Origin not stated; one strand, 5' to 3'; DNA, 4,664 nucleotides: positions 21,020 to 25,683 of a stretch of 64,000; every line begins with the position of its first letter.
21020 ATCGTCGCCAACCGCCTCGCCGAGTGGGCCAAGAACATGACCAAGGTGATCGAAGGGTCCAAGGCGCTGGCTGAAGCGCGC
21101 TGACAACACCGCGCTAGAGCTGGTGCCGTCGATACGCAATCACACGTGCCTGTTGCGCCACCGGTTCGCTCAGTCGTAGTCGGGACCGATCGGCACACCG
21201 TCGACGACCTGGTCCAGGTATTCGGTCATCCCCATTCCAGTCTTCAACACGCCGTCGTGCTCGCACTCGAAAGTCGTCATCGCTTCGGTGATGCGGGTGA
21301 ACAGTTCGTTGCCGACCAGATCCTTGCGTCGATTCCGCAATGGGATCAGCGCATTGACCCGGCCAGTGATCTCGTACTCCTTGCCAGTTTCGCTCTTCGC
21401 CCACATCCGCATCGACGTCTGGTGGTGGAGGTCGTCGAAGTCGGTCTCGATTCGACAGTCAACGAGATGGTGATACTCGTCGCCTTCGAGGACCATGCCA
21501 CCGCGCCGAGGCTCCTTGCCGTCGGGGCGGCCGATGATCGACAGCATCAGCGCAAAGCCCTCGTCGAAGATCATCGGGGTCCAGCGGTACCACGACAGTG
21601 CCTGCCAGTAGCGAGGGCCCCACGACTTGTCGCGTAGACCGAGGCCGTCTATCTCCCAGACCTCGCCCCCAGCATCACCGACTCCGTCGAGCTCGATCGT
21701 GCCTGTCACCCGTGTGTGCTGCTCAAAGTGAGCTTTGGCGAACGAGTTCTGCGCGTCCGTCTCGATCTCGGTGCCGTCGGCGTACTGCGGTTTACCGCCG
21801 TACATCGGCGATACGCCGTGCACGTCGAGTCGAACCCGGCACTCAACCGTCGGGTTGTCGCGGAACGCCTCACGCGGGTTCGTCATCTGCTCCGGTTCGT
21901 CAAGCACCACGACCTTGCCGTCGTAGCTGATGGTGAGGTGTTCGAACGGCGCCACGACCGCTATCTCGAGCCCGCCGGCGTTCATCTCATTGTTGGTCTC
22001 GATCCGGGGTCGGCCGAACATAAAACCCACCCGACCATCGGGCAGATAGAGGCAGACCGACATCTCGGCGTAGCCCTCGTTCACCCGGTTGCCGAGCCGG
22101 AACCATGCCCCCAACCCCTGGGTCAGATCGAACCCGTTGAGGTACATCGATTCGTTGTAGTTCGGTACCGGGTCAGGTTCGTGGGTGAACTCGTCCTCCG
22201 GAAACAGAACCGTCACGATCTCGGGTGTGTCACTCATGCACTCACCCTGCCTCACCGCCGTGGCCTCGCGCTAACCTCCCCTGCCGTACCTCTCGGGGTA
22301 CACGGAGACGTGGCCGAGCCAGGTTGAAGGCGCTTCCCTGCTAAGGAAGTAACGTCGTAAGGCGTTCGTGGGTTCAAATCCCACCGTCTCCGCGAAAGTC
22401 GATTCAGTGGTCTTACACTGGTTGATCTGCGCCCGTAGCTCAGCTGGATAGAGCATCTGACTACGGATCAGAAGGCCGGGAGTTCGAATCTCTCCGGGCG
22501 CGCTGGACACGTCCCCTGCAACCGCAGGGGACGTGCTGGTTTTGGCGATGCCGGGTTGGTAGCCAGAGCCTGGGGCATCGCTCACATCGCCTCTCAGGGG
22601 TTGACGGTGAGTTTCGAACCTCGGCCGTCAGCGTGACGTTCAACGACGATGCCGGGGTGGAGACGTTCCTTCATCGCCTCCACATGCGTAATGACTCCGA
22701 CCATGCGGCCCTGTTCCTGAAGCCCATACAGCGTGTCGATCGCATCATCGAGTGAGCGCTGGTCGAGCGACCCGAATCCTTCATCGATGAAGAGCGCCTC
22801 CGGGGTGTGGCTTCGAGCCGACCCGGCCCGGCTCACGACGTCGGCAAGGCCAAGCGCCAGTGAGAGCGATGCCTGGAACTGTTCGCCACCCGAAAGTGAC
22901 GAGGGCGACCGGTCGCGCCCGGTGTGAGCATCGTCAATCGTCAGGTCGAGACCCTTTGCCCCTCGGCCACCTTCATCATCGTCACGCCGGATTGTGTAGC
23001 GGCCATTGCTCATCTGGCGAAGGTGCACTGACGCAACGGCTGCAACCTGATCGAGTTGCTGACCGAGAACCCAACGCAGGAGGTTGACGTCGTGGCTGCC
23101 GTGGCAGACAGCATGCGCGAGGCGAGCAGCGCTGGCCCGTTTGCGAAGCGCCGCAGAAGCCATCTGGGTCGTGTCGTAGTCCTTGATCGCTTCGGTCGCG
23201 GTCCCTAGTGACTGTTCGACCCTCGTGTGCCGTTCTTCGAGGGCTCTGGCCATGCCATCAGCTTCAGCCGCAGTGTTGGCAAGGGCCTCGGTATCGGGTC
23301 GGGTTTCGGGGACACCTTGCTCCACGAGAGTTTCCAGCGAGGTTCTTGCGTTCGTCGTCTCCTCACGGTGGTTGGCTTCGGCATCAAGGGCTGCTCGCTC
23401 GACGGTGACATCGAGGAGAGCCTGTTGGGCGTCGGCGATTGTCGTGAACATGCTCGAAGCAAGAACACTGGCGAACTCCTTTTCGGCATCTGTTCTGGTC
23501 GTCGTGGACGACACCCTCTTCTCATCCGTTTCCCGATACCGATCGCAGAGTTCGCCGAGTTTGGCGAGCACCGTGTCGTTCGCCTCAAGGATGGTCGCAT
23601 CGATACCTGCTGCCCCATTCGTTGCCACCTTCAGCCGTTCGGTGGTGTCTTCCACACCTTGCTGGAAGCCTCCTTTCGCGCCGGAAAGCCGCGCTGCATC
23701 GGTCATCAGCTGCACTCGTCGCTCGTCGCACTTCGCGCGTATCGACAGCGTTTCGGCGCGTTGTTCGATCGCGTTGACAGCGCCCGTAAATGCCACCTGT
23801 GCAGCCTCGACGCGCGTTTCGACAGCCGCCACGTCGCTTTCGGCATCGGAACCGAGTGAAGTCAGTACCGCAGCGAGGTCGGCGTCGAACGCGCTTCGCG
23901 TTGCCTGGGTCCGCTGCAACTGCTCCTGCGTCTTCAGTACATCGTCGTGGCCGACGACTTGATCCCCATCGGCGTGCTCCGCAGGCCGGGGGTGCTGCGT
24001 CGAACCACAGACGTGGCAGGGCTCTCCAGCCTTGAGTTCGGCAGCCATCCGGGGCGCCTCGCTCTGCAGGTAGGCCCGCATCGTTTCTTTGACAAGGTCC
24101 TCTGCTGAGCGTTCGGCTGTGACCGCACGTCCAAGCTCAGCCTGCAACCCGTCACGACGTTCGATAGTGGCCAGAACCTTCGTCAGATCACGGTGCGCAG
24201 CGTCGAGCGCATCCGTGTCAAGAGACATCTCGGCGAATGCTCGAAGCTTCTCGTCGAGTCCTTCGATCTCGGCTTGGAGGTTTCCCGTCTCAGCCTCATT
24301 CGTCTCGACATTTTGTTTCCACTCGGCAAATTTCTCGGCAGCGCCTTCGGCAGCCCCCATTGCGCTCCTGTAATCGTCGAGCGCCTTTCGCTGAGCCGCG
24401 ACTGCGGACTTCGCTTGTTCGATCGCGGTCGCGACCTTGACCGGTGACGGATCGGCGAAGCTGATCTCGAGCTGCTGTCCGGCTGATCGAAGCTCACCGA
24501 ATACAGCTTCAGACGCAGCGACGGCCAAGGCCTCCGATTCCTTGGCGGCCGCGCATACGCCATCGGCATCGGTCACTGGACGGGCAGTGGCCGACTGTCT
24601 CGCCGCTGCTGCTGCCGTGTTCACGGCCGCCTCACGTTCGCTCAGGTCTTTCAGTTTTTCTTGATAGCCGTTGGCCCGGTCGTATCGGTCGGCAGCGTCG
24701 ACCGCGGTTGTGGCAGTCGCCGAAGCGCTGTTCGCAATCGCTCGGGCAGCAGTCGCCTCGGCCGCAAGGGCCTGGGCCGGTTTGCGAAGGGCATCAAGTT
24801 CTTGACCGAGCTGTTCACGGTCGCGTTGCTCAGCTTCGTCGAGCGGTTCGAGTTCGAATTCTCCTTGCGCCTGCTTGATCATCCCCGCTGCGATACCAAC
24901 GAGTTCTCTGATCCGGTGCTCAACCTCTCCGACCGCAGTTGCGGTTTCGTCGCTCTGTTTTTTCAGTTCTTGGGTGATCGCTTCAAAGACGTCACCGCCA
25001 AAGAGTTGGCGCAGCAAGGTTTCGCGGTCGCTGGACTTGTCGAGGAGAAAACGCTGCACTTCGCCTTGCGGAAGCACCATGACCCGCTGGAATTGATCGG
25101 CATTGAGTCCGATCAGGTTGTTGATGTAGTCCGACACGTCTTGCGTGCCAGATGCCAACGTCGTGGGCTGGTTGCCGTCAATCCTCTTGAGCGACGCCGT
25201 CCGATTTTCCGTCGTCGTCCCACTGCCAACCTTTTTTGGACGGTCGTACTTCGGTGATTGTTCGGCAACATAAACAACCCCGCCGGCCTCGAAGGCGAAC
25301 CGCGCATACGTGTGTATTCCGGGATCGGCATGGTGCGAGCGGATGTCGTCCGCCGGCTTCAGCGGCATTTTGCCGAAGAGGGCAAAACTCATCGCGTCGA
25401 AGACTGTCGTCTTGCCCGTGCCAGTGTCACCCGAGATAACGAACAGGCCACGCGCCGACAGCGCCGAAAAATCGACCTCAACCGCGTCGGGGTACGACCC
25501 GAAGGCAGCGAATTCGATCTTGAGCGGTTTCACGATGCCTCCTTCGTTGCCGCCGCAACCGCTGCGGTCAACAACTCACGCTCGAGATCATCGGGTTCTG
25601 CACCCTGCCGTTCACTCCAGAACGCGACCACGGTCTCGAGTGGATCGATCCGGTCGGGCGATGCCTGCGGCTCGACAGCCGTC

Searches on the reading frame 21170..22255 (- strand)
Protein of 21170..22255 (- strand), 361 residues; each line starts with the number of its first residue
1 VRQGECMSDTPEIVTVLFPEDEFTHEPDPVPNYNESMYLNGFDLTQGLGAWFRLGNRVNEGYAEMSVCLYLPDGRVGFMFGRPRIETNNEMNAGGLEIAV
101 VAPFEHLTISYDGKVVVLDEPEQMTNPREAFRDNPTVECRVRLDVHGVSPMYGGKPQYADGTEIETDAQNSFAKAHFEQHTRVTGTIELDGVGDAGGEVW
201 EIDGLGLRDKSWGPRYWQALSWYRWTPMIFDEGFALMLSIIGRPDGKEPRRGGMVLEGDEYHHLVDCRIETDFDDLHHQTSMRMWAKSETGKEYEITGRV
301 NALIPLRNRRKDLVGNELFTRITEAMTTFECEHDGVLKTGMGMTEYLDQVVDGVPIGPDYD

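Call 34: search_protein_families(library=pfam, proteins=[window:21170-22255:-], max_evalue=0.00001)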
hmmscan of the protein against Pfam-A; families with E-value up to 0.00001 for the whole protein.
window:21170-22255:- (361 aa): 2 families
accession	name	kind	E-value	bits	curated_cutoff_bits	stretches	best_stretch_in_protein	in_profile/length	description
PF23212.2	DUF7064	-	3.8e-26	92.3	24.7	1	216-349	1-125/126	Domain of unknown function (DUF7064)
PF23213.1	DUF7065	-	3.7e-14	53.6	27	1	167-215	141-183/183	Domain of unknown function (DUF7065)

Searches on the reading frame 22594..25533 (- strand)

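Call 35: search_protein_families(library=pfam, proteins=[window:22594-25533:-], max_evalue=0.00001)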
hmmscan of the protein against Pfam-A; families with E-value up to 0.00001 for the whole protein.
window:22594-25533:- (979 aa): 3 families
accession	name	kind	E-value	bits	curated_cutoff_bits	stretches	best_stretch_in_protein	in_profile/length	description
PF13476.12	AAA_23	-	1.4e-22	81.8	27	1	5-196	1-177/201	AAA domain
PF13558.12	SbcC_Walker_B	-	6.6e-10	39.5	27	1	873-935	26-88/90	SbcC/RAD50-like, Walker B motif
PF02463.25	SMC_N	-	2.7e-06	27.4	40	1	5-957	4-204/220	RecF/RecN/SMC N terminal domain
